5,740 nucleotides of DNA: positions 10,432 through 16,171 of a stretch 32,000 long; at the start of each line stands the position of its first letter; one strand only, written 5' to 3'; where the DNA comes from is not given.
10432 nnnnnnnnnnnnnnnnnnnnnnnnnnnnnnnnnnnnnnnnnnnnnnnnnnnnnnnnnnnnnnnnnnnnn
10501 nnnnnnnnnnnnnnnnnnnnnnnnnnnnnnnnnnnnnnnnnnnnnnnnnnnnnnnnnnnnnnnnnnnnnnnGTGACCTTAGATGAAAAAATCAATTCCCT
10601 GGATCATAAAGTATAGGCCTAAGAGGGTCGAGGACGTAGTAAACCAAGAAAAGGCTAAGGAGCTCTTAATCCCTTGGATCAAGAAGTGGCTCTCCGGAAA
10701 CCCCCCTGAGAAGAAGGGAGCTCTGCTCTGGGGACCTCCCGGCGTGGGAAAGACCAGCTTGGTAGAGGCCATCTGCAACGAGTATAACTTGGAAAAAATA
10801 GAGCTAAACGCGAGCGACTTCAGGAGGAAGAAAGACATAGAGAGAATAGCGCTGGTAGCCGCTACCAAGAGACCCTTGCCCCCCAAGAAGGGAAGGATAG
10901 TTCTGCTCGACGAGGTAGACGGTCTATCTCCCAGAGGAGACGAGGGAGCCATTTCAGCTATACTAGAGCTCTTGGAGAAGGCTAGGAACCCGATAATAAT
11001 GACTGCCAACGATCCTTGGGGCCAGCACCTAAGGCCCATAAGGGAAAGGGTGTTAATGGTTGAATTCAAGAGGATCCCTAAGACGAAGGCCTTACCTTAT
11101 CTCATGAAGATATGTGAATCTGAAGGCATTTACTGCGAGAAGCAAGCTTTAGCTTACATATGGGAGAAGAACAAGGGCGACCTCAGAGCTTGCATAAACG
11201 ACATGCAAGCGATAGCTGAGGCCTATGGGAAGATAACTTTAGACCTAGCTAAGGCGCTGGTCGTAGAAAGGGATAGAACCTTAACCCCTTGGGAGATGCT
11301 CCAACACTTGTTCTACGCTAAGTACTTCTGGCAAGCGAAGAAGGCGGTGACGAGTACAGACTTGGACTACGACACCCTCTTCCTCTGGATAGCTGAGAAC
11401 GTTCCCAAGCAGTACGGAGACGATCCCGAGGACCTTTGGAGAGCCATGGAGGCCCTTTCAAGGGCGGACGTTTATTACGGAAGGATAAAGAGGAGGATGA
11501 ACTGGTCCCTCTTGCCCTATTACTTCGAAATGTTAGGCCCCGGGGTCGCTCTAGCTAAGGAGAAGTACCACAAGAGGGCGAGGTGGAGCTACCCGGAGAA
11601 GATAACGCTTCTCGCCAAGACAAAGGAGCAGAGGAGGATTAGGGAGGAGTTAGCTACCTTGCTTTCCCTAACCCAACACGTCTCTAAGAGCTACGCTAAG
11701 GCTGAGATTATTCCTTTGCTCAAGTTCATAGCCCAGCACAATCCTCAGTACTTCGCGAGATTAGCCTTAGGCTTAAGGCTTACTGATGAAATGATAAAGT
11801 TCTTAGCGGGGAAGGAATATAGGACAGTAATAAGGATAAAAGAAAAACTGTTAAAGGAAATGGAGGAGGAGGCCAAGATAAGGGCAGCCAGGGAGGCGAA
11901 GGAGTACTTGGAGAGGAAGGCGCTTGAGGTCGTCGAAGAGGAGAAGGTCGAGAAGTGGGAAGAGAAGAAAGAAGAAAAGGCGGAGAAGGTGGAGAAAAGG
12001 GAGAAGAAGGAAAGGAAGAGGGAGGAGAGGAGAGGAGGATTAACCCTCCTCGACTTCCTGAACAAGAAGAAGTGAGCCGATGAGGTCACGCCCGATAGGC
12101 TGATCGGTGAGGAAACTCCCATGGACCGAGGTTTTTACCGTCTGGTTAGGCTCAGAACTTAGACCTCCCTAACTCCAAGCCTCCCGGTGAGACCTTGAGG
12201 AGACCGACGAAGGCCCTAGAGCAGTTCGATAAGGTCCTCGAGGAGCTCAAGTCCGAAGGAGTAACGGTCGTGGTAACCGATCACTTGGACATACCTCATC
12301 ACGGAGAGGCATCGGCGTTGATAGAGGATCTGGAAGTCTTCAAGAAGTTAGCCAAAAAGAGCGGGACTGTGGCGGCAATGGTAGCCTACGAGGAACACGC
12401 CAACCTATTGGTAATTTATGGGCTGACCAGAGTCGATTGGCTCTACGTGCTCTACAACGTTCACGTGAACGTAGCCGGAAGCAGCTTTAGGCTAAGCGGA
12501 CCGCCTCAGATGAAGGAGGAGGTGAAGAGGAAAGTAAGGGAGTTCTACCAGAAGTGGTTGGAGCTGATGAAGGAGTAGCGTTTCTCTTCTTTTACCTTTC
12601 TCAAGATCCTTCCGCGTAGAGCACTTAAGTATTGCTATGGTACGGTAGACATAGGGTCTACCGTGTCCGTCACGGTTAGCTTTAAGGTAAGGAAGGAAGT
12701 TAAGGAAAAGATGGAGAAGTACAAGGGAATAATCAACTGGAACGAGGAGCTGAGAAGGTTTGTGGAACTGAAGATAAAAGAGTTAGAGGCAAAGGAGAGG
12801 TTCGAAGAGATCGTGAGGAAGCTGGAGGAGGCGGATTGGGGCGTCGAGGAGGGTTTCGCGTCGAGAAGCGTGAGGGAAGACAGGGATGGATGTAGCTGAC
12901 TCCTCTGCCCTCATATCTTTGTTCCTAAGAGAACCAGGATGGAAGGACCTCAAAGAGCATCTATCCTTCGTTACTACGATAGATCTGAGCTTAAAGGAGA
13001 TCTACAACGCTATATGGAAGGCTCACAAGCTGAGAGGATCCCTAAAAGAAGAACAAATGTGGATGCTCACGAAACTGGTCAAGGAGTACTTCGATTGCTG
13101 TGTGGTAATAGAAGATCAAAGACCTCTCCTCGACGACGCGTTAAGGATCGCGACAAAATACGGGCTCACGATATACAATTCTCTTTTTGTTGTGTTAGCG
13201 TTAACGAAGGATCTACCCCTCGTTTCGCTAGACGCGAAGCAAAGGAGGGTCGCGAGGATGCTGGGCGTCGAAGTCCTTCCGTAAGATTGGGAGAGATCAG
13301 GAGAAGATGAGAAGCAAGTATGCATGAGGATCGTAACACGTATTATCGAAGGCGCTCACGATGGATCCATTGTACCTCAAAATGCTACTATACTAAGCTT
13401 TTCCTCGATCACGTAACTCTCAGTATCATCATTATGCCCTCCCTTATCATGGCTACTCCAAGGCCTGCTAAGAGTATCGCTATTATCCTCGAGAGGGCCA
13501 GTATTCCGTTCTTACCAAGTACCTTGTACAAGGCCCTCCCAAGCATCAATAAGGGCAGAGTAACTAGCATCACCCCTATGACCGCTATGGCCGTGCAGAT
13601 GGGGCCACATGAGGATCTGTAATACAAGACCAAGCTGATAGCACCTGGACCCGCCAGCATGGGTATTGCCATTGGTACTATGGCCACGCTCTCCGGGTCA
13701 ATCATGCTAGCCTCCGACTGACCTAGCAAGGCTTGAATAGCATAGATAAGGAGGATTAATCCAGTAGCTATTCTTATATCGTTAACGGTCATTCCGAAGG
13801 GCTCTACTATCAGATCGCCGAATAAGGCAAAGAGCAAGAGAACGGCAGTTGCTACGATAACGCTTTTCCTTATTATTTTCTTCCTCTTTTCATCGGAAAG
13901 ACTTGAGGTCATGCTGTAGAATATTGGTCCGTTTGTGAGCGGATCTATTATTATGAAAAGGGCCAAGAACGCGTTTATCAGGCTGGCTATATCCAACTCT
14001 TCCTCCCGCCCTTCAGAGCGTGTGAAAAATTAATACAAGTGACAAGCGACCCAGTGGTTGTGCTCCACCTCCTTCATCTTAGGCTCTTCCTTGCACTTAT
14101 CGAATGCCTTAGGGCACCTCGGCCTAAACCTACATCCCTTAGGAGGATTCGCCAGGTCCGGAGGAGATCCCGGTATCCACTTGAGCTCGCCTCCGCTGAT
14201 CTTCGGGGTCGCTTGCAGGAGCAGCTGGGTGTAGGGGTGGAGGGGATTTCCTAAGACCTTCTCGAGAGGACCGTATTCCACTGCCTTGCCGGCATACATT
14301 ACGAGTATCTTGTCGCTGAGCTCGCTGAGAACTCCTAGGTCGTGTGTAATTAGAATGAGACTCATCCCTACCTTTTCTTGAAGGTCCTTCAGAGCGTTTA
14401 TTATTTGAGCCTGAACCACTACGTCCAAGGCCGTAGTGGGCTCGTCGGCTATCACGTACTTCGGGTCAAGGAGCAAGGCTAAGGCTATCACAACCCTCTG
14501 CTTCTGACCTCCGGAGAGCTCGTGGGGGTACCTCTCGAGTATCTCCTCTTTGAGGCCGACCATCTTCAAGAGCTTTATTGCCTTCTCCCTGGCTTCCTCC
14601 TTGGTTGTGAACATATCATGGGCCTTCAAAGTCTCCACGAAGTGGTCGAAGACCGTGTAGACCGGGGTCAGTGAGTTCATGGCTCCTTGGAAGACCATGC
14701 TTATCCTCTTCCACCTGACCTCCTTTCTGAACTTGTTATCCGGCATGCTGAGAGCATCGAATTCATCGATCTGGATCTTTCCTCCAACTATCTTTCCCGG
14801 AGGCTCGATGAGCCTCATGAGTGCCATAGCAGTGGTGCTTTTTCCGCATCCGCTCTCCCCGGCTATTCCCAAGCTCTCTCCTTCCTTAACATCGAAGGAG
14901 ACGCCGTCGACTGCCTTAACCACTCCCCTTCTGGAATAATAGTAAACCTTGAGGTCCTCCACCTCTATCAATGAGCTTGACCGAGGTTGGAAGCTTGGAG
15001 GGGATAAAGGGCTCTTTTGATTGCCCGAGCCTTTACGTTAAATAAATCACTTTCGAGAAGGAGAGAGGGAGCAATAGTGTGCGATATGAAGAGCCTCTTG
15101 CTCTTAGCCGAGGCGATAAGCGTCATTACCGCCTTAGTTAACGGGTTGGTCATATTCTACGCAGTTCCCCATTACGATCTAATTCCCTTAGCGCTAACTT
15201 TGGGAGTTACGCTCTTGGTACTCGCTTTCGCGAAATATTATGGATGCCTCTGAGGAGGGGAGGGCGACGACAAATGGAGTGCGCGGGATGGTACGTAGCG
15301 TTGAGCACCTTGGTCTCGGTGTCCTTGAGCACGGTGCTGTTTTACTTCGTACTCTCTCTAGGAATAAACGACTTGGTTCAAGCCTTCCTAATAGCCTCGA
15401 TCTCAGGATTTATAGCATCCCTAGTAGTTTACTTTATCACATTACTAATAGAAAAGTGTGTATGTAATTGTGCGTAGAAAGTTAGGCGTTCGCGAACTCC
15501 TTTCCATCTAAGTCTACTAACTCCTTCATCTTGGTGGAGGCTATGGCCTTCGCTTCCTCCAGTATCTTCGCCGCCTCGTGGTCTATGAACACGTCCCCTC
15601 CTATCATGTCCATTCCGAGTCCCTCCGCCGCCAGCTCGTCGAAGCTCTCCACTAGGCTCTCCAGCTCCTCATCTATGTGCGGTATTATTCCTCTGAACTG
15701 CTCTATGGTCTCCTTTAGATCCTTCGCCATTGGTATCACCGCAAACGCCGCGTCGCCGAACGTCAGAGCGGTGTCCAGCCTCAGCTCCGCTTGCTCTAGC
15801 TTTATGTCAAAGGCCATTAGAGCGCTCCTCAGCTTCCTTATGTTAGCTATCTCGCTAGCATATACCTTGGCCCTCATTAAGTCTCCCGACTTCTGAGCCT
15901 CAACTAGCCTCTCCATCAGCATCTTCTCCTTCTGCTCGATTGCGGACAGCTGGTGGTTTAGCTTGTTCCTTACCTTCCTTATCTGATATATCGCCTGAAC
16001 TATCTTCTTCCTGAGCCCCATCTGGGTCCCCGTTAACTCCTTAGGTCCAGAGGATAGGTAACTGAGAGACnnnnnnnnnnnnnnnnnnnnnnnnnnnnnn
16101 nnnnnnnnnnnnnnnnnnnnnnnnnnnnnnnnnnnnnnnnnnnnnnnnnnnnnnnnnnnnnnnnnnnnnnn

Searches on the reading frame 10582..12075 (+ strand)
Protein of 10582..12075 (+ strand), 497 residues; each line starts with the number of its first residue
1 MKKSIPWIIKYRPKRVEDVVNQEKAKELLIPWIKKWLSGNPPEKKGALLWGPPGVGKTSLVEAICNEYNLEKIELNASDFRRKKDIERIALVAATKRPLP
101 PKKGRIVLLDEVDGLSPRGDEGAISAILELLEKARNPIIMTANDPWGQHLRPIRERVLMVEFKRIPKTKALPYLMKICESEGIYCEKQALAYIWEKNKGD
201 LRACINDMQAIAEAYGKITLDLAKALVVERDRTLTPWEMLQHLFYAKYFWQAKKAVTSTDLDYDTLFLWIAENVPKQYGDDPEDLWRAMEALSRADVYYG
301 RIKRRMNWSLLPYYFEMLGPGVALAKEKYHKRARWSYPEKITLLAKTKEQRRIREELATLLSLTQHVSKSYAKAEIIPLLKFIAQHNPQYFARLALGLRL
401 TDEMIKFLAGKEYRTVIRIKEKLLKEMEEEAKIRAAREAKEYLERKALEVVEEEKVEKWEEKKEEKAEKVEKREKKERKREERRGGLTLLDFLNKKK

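Call 67: search_protein_families(library=pfam, proteins=[window:10582-12075:+], max_evalue=0.00001)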
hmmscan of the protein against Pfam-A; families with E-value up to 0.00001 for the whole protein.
window:10582-12075:+ (497 aa): 4 families
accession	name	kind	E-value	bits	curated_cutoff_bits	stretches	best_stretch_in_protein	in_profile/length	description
PF00004.35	AAA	-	4e-17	63.3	21.2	1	48-146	2-112/131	ATPase family associated with various cellular activities (AAA)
PF08519.17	RFC1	-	6.2e-07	30.1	23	1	292-384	1-92/158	Replication factor RFC1 C terminal domain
PF05673.19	DUF815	-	6.6e-07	29.2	23.8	1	10-75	21-84/249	Protein of unknown function (DUF815)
PF05496.18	RuvB_N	-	5.4e-06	26.7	27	1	12-121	2-102/159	Holliday junction DNA helicase RuvB P-loop domain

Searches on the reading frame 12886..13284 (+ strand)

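Call 68: search_protein_families(library=pfam, proteins=[window:12886-13284:+], max_evalue=0.00001)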
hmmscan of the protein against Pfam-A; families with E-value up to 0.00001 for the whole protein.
window:12886-13284:+ (132 aa): 1 family
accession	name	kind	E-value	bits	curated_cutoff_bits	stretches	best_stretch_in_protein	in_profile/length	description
PF01850.27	PIN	-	3.7e-08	34.4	23.6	1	4-124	3-119/120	PIN domain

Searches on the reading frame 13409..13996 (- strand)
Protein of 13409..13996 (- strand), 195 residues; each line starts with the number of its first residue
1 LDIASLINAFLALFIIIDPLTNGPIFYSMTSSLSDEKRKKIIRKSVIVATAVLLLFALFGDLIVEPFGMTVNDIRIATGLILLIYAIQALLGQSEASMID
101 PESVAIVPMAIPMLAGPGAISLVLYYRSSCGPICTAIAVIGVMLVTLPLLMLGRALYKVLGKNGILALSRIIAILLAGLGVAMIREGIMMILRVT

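Call 68: search_protein_families(library=pfam, proteins=[window:13409-13996:-], max_evalue=0.00001)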
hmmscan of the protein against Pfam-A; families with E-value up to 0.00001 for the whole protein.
window:13409-13996:- (195 aa): 1 family
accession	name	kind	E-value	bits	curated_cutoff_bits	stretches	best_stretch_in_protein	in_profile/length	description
PF01914.23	MarC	-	7.9e-40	136.9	23.9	1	5-192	3-203/203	MarC family integral membrane protein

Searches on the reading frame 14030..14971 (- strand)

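Call 34: search_protein_families(library=pfam, proteins=[window:14030-14971:-], max_evalue=0.001)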
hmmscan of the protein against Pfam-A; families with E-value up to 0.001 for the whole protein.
window:14030-14971:- (313 aa): 4 families
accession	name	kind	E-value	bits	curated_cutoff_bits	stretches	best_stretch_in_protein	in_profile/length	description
PF00005.33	ABC_tran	-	8.5e-30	104.6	25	1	22-180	2-137/137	ABC transporter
PF08352.17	oligo_HPY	-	1.2e-20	74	27.1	1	231-293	1-65/65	Oligopeptide/dipeptide transporter, C-terminal region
PF02463.25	SMC_N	-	0.00014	21.8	40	1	36-226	29-212/220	RecF/RecN/SMC N terminal domain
PF13304.12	AAA_21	-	0.00023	21.8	27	0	146-216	232-304/304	AAA domain, putative AbiEii toxin, Type IV TA system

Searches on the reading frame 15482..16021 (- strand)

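Call 34: search_protein_families(library=pfam, proteins=[window:15482-16021:-], max_evalue=0.001)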
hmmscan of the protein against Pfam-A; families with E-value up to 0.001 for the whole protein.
window:15482-16021:- (179 aa): 1 family
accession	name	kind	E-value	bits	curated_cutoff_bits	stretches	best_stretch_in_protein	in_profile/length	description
PF03357.26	Snf7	-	2.8e-05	24.3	27.3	1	10-110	2-102/171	Snf7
